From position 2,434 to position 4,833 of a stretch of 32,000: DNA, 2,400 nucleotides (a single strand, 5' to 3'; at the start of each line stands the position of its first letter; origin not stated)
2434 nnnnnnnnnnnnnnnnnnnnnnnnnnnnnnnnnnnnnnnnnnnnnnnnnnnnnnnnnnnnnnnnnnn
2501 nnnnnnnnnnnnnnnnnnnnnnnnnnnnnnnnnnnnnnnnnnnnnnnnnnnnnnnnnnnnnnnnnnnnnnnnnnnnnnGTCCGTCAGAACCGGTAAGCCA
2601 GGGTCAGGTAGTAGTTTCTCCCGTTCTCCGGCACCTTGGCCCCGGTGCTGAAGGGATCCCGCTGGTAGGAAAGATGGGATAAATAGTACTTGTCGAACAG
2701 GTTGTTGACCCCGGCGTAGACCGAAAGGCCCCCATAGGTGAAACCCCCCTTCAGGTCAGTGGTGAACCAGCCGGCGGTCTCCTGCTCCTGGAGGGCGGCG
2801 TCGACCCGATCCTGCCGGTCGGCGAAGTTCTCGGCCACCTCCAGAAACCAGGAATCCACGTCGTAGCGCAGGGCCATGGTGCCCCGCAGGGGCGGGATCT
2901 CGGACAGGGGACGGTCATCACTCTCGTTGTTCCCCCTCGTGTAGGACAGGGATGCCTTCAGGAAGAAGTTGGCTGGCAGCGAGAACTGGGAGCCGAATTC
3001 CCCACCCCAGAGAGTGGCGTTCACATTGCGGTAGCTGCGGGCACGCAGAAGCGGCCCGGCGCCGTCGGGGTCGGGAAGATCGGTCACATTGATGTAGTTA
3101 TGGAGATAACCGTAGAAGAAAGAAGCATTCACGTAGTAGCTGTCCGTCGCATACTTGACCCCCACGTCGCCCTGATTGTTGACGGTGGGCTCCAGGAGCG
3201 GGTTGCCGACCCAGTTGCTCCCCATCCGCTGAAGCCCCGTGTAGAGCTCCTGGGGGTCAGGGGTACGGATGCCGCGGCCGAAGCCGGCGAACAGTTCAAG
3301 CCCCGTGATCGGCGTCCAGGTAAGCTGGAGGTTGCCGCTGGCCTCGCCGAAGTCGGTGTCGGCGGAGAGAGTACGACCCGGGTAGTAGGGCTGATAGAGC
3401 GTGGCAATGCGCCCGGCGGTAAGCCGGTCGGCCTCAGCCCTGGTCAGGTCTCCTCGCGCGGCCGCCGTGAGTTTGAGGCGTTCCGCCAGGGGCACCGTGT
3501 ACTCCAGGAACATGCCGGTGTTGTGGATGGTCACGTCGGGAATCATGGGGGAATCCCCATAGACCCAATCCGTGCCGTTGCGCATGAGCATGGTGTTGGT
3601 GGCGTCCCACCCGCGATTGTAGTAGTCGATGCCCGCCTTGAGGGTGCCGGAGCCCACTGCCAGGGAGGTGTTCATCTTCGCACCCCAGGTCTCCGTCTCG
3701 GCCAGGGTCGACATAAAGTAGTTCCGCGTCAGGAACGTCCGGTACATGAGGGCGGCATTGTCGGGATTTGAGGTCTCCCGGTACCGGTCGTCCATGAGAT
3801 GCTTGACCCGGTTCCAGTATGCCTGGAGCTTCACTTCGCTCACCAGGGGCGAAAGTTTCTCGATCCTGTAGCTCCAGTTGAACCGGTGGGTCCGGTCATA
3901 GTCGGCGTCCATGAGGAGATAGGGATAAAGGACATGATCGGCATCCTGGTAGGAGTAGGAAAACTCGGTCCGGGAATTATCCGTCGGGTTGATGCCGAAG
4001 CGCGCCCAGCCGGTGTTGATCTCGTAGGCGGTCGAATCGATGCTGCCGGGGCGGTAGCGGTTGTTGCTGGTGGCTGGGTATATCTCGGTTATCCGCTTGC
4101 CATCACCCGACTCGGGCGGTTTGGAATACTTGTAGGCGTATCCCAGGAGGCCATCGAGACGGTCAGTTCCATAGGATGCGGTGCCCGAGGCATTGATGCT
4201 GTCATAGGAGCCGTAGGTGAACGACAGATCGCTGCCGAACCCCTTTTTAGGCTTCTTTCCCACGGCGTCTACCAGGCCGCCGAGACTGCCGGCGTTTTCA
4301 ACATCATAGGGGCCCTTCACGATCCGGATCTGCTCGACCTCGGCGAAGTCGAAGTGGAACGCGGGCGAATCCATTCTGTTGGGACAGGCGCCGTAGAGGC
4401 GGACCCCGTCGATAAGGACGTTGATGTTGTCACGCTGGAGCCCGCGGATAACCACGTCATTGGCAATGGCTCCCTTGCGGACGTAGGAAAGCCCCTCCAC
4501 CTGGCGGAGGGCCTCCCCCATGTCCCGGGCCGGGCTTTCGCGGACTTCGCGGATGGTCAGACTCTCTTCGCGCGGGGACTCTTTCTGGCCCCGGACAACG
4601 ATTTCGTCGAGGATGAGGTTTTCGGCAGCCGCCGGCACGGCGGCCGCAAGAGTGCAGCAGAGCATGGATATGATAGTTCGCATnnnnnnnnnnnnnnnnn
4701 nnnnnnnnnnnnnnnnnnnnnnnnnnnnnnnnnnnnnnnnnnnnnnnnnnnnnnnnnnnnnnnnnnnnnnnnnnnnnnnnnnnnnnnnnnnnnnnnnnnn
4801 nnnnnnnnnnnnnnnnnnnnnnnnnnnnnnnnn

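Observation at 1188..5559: NikR-linked outer-membrane metal import module: Cys-rich anchored protein, OprC-like TonB-dependent transporter, private TonB, NikR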

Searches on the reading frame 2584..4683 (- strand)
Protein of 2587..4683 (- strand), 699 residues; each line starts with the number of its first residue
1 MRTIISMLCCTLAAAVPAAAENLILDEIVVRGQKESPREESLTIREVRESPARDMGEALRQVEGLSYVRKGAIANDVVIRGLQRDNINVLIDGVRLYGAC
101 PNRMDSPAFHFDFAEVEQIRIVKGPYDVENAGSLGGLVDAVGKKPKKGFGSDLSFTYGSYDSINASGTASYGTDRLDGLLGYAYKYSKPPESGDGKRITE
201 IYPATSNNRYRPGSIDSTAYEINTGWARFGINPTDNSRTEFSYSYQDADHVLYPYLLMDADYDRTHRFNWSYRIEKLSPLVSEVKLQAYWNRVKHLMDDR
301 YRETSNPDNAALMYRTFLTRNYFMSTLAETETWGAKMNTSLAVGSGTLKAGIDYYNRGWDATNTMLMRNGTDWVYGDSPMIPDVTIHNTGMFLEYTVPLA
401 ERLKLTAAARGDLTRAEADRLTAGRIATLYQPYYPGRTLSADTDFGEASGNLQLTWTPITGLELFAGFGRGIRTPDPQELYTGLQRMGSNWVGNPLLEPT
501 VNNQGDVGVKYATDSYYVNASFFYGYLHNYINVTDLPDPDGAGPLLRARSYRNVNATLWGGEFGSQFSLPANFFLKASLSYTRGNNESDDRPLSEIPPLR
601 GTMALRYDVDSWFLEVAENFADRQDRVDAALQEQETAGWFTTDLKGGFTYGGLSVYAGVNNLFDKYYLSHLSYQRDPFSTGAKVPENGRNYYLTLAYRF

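Call 3: search_protein_families(library=pfam, proteins=[window:2587-4683:-])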
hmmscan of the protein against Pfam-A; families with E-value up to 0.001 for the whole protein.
seq(699 aa): 2 families
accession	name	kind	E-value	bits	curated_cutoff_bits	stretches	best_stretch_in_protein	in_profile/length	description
PF00593.30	TonB_dep_Rec_b-barrel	-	6e-39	135.5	27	1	205-662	13-436/436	TonB dependent receptor-like, beta-barrel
PF07715.20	Plug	-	3.5e-15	56.8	23.9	1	41-136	11-106/107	TonB-dependent Receptor Plug Domain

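Call 4: search_protein_families(library=ncbifam, proteins=[window:2587-4683:-])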
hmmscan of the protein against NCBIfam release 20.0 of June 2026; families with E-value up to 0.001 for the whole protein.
seq(699 aa): 17 families
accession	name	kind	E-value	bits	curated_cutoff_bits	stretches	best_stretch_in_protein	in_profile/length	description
TIGR01778.1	TonB-copper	equivalog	2.3e-76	257.9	472.45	1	49-699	11-637/637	TonB-dependent copper receptor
TIGR01785.1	TonB-hemin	subfamily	2.3e-58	198.2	316.85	1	27-699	3-677/677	TonB-dependent heme/hemoglobin receptor family protein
TIGR01786.1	TonB-hemlactrns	subfamily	1.7e-57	195.3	323.75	1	39-699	25-719/719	TonB-dependent hemoglobin/transferrin/lactoferrin family receptor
TIGR01783.1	TonB-siderophor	subfamily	1.7e-24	86.4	223.5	1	45-699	12-649/649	TonB-dependent siderophore receptor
TIGR01779.1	TonB-B12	equivalog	4.9e-15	55.1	599.7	1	45-167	55-178/614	TonB-dependent vitamin B12 receptor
TIGR01782.1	TonB-Xanth-Caul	subfamily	1.2e-14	53.6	310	2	452-699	589-868/868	TonB-dependent receptor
NF038289.1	Zn_piracy_ZnuD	exception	1.7e-12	46.8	950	1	472-699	465-685/685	zinc piracy TonB-dependent receptor ZnuD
NF007926.1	PRK10641.1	equivalog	5.3e-12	45.1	836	2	453-699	396-617/617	TonB-dependent vitamin B12 receptor BtuB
NF007478.2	PRK10064.1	equivalog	2.3e-11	42.7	745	1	13-154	18-169/663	catecholate siderophore receptor CirA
NF010011.0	PRK13484.1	equivalog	1.5e-09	36.7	1197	1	34-143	45-159/682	IreA family TonB-dependent siderophore receptor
NF010010.0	PRK13483.1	equivalog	3.2e-08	32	927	1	34-153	48-173/660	ligand-gated channel protein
NF049947.1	TonB_dep_PCPU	exception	1.6e-07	29.9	800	1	74-187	94-209/685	TonB-dependent receptor, PCPU motif-type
NF041535.1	TonB_rec_PqqU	equivalog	1.2e-06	27.2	1200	1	51-174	33-165/676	TonB-dependent receptor PqqU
NF038079.1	TonB_sider_MxcH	equivalog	1.2e-06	26.9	925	1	28-173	118-269/792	TonB-dependent siderophore myxochelin receptor MxcH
NF010038.0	PRK13513.1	equivalog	5e-05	22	942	1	45-154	62-176/659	ligand-gated channel protein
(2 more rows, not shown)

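Call 5: search_solved_structures(query=window:2587-4683:-, show_alignments=2)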
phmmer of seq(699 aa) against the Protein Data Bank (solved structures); distinct sequences matched with E-value up to 0.001: 9.
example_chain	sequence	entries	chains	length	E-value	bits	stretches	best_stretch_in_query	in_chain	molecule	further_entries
6fok_A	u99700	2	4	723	7.8e-40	139.9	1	37-697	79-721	Putative copper transport outer membrane porin OprC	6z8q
6z8s_A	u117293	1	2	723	6.3e-39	136.9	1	37-697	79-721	Putative copper transport outer membrane porin OprC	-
6z8r_A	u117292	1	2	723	6.8e-39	136.8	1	37-697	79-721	Putative copper transport outer membrane porin OprC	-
6z8t_A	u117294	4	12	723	1.7e-38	135.5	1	37-697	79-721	Putative copper transport outer membrane porin OprC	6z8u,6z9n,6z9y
6z8y_A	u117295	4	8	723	2e-38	135.2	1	37-697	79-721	Putative copper transport outer membrane porin OprC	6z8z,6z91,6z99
6fom_A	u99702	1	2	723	1.5e-37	132.3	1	37-697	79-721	Putative copper transport outer membrane porin OprC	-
8the_A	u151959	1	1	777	3.4e-10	41.9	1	379-667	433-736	Heme/hemoglobin uptake outer membrane receptor PhuR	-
2hdf_A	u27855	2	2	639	9.7e-10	40.4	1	29-273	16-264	Colicin I receptor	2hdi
9nn6_A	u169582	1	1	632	1.5e-09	39.8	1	31-275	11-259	Colicin I receptor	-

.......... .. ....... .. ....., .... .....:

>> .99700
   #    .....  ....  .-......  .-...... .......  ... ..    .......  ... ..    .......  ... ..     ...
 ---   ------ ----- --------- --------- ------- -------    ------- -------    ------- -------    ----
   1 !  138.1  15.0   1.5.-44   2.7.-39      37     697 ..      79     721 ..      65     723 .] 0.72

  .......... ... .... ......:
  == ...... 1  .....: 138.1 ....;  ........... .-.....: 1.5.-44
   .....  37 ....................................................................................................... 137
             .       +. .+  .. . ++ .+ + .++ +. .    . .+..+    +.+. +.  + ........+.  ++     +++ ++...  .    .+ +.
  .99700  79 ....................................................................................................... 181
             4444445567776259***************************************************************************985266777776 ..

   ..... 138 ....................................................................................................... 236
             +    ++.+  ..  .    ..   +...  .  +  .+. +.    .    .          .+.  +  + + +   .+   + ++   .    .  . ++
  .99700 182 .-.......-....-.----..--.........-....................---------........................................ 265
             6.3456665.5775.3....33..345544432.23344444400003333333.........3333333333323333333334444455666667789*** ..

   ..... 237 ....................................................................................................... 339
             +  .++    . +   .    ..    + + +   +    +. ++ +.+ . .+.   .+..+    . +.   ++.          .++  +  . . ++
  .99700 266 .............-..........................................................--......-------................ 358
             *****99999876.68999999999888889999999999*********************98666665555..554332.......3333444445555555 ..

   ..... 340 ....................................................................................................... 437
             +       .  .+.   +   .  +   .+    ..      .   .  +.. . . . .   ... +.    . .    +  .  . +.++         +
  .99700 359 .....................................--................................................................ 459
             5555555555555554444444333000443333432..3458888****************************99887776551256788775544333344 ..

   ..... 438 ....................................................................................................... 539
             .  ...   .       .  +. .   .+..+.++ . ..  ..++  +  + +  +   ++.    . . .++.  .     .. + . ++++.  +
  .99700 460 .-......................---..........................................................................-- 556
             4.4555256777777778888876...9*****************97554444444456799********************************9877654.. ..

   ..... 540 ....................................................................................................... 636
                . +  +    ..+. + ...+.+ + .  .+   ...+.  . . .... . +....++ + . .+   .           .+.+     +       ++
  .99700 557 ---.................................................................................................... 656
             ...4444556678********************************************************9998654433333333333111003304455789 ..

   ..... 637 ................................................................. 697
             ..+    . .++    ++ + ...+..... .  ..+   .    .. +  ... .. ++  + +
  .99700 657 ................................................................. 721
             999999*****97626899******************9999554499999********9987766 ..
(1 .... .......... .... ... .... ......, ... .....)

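Call 16: find_homologous_proteins(query=window:2587-4683:-)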
Query seq(699 aa) (699 aa): 963 proteins with E <= 0.001 among 8000 candidates; the best 120 are listed.
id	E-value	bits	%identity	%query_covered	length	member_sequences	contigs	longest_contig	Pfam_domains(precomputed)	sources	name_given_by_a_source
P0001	0.0e+0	1583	97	100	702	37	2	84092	PF07715.21,PF00593.31,PF14905.13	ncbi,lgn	ncbi:TonB-dependent receptor domain-containing protein [Geobacter anodireducens]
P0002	0.0e+0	1052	66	99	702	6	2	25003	PF07715.21,PF00593.31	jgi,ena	-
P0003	1.8e-297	1006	62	100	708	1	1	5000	PF07715.21,PF00593.31,PF14905.13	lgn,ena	-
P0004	2.2e-284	963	64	100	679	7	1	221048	PF07715.21,PF00593.31,PF14905.13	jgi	-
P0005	4.4e-274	929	62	97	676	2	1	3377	PF07715.21,PF00593.31,PF14905.13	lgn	-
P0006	5.4e-274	929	61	99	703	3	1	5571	PF07715.21,PF00593.31,PF14905.13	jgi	-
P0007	8.4e-274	928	62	97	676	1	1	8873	PF07715.21,PF00593.31,PF14905.13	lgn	-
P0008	5.2e-273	926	62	97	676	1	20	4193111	PF07715.21,PF00593.31,PF14905.13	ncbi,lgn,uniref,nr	ncbi:ligand-gated channel [Geotalea uraniireducens]|uniref:Ligand-gated channel n=1 Tax=Geotalea ura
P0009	1.3e-271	921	61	98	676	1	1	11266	PF07715.21,PF00593.31,PF14905.13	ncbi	ncbi:MAG: TonB-dependent receptor [Geobacteraceae bacterium]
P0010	1.9e-271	920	62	98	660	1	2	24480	PF07715.21,PF00593.31,PF14905.13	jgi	jgi:iron complex outermembrane receptor protein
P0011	1.9e-271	920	62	98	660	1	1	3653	PF07715.21,PF00593.31,PF14905.13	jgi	jgi:iron complex outermembrane receptor protein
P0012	1.3e-270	918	61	97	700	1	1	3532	PF07715.21,PF00593.31,PF14905.13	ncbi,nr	ncbi:MAG: TonB-dependent receptor [Proteobacteria bacterium]|nr:TonB-dependent receptor [Pseudomonad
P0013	4.4e-270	916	60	98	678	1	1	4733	PF07715.21,PF00593.31,PF14905.13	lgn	-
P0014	9.4e-270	915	59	99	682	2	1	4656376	PF07715.21,PF00593.31,PF14905.13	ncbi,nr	ncbi:TonB-dependent receptor domain-containing protein [Desulfuromonas versatilis]|nr:TonB-dependent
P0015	1.8e-269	914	60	100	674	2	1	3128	PF07715.21,PF00593.31,PF14905.13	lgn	-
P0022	1.4e-267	908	59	100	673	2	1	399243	PF07715.21,PF00593.31,PF14905.13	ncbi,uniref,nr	ncbi:TonB-dependent receptor [Geobacter pelophilus]|uniref:TonB-dependent receptor n=1 Tax=Geoanaero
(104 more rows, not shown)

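Call 19: find_related_loci(query=A1, collection=genome_contigs, flank=8000)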
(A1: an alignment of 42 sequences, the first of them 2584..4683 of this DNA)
Query A1 (699 aa) in genome_contigs; peptide patterns used: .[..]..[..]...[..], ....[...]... (x = any residue, [..] = any of these).
600 stretches matched a pattern (row limit reached: there are more); 591 encode a relative of the query (tblastn E <= 1e-3); the best 80 are kept; 80 distinct loci.
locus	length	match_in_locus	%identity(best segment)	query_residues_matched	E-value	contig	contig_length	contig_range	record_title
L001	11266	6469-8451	61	12-699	0e+0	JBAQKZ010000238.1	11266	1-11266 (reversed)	MAG: Geobacteraceae bacterium isolate MFD12071_ilm_asm_bin1 k127_17100, whole genome shotgun sequence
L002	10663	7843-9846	57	4-699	0e+0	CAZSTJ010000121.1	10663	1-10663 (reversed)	MAG TPA_asm: uncultured Geobacter sp. isolate binchicken_co269_122 genome assembly, contig: NODE_6267_length_10663_cov_7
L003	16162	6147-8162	64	7-699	0e+0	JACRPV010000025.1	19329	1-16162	MAG: Geobacter sp. isolate NC_groundwater_1996_Pr3_S-0.65um_59_2 SR2-18-Sp65_coassembly_scaffold_135319, whole genome sh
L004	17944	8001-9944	58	19-699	0e+0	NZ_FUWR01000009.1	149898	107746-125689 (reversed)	Trichlorobacter thiogenes strain ATCC BAA-34, whole genome shotgun sequence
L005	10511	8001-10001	59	4-699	0e+0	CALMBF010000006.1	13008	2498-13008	MAG TPA_asm: uncultured Geobacter sp. isolate SRR5215464_bin.112_CONCOCT_v1.1_MAG genome assembly, contig: ERZ781360.168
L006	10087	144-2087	58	19-699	0e+0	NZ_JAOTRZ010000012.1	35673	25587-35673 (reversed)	MAG: Trichlorobacter sp. isolate MAG11 5109_A_contig_253, whole genome shotgun sequence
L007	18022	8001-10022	57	2-699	0e+0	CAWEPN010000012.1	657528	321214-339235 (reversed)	MAG: uncultured delta proteobacterium isolate MFD02159.bin.1.87 genome assembly, contig: contig_3655, whole genome shotg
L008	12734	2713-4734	57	2-699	0e+0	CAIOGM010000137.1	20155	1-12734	MAG: uncultured Geobacter sp. isolate A14_bin-2059 genome assembly, contig: bin-2059:137/179, whole genome shotgun seque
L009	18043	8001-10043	57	7-699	0e+0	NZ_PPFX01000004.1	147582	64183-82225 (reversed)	Geothermobacter hydrogeniphilus strain HR-1 NODE_4_length_147582_cov_205.444, whole genome shotgun sequence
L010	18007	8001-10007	55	3-699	0e+0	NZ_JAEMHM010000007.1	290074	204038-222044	Geomesophilobacter sediminis strain Red875 NODE_7_length_290074_cov_147.289103, whole genome shotgun sequence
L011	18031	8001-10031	55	12-699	0e+0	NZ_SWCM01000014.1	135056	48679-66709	Desulfopila sp. IMCC35006 NODE_14_length_135056_cov_108.251540, whole genome shotgun sequence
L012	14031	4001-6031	54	12-699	0e+0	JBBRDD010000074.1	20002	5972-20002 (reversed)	MAG: Desulfobulbales bacterium isolate Co_metawrap_2436 Cmw_2436_k141_7522954_length_20002_cov_14.9972, whole genome sho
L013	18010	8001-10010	59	2-699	0e+0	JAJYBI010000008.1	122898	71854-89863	MAG: Deltaproteobacteria bacterium isolate BP8.bin75 NODE_188_length_122898_cov_2.180205, whole genome shotgun sequence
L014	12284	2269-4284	54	20-699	0e+0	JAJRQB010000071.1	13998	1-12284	MAG: Deltaproteobacteria bacterium isolate Dive100_bin10.31 k141_333787, whole genome shotgun sequence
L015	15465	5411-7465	52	7-699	0e+0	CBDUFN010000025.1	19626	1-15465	MAG TPA_asm: uncultured bacterium isolate SRR22808124_concoct_38 genome assembly, contig: ERZ25043433.1376, whole genome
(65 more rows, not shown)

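Call 21: find_encoding_contigs(protein=P0001, flank=7000, max_places=3)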
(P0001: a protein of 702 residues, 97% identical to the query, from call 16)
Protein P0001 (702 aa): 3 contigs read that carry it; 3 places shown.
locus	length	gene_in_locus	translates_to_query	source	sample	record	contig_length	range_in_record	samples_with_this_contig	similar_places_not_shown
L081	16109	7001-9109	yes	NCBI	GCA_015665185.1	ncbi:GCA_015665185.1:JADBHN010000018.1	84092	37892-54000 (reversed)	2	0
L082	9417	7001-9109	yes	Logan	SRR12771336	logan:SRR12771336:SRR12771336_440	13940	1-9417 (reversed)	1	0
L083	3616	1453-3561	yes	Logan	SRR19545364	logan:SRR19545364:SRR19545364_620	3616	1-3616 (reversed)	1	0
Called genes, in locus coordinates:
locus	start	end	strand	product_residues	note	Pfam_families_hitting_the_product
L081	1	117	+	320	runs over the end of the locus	PF03186:CobD_Cbib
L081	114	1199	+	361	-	PF00155:Aminotran_1_2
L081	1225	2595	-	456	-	-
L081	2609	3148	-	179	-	PF03479:PCC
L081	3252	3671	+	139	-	PF01475:FUR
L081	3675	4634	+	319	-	PF01297:ZnuA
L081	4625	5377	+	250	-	PF00005:ABC_tran, PF02463:SMC_N (faint), PF13304:AAA_21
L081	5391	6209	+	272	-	PF00950:ABC-3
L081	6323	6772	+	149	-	-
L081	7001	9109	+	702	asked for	PF07715:Plug, PF00593:TonB_dep_Rec_b-barrel, PF14905:OMP_b-brl_3 (weak)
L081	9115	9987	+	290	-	PF13103:TonB_2 (weak), PF03544:TonB_C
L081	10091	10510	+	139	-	PF01402:RHH_1, PF08753:NikR_C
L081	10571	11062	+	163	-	PF01288:HPPK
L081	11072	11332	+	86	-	PF04945:YHS (faint)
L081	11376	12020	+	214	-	PF00923:TAL_FSA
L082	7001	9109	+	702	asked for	PF07715:Plug, PF00593:TonB_dep_Rec_b-barrel, PF14905:OMP_b-brl_3 (weak)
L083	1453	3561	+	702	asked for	PF07715:Plug, PF00593:TonB_dep_Rec_b-barrel, PF14905:OMP_b-brl_3 (weak)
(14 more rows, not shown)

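Call 22: find_encoding_contigs(protein=P0002, flank=7000, max_places=3)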
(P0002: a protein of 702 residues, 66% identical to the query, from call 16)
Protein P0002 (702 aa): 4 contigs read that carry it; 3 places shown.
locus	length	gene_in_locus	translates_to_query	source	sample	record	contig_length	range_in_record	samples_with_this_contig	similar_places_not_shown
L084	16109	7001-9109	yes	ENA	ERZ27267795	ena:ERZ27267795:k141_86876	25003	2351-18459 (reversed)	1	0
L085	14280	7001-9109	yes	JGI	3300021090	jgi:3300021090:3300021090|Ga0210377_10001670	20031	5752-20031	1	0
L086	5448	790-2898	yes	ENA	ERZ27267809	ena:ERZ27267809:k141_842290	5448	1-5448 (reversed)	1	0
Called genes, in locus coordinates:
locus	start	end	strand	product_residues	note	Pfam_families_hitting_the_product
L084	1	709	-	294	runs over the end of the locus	PF00483:NTP_transferase, PF12804:NTP_transf_3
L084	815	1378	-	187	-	PF08645:PNK3P, PF13344:Hydrolase_6 (weak), PF13419:HAD_2 (faint), PF00702:Hydrolase (weak), PF13242:Hydrolase_like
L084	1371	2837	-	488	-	PF00294:PfkB, PF08543:Phos_pyr_kin (weak), PF25270:Khk (weak), PF01467:CTP_transf_like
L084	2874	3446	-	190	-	PF13580:SIS_2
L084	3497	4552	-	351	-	PF00535:Glycos_transf_2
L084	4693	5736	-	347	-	PF00022:Actin, PF06723:MreB_Mbl, PF11104:PilM_2 (faint), PF00012:HSP70, PF14450:FtsA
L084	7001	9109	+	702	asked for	PF07715:Plug, PF00593:TonB_dep_Rec_b-barrel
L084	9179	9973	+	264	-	PF13103:TonB_2, PF03544:TonB_C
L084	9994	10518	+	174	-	PF10080:FtrD-like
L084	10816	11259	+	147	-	PF05573:NosL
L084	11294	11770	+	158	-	PF05573:NosL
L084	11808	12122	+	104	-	-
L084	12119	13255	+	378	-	PF02687:FtsX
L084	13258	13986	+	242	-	PF00005:ABC_tran, PF13304:AAA_21 (faint)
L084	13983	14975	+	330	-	-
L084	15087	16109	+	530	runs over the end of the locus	PF13623:SurA_N_2, PF13624:SurA_N_3, PF09312:SurA_N, PF13145:Rotamase_2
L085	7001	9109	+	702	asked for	PF07715:Plug, PF00593:TonB_dep_Rec_b-barrel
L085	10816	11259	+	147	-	PF05573:NosL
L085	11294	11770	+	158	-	PF05573:NosL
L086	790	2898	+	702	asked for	PF07715:Plug, PF00593:TonB_dep_Rec_b-barrel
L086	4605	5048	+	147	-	PF05573:NosL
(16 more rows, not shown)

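Call 23: find_encoding_contigs(protein=P0004, flank=7000, max_places=2)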
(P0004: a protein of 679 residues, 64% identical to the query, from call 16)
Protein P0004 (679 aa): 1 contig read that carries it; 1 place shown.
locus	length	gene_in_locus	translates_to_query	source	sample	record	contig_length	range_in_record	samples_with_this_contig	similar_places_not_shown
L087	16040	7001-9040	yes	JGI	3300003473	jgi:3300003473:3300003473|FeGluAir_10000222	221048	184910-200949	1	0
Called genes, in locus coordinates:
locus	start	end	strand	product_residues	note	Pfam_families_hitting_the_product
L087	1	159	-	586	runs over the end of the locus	PF00497:SBP_bac_3, PF00512:HisKA (faint), PF02518:HATPase_c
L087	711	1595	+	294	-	PF12974:Phosphonate-bd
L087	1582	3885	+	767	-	PF00989:PAS, PF13426:PAS_9, PF00512:HisKA, PF02518:HATPase_c, PF00072:Response_reg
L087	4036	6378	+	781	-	-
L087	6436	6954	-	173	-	-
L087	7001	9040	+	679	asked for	PF07715:Plug, PF00593:TonB_dep_Rec_b-barrel, PF14905:OMP_b-brl_3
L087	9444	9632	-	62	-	-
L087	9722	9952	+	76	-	PF03544:TonB_C, PF13103:TonB_2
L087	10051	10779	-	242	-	-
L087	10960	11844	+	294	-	PF00892:EamA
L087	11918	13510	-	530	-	PF18947:HAMP_2, PF00015:MCPsignal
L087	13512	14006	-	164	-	PF01750:HycI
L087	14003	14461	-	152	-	PF14196:ATC_hydrolase (weak)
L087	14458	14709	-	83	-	PF13237:Fer4_10 (weak), PF14697:Fer4_21 (faint), PF12797:Fer4_2 (faint), PF13370:Fer4_13 (faint), PF12838:Fer4_7, PF13187:Fer4_9, PF13484:Fer4_16 (faint), PF00037:Fer4 (weak)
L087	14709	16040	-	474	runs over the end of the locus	PF27537:HoxH, PF00374:NiFeSe_Hases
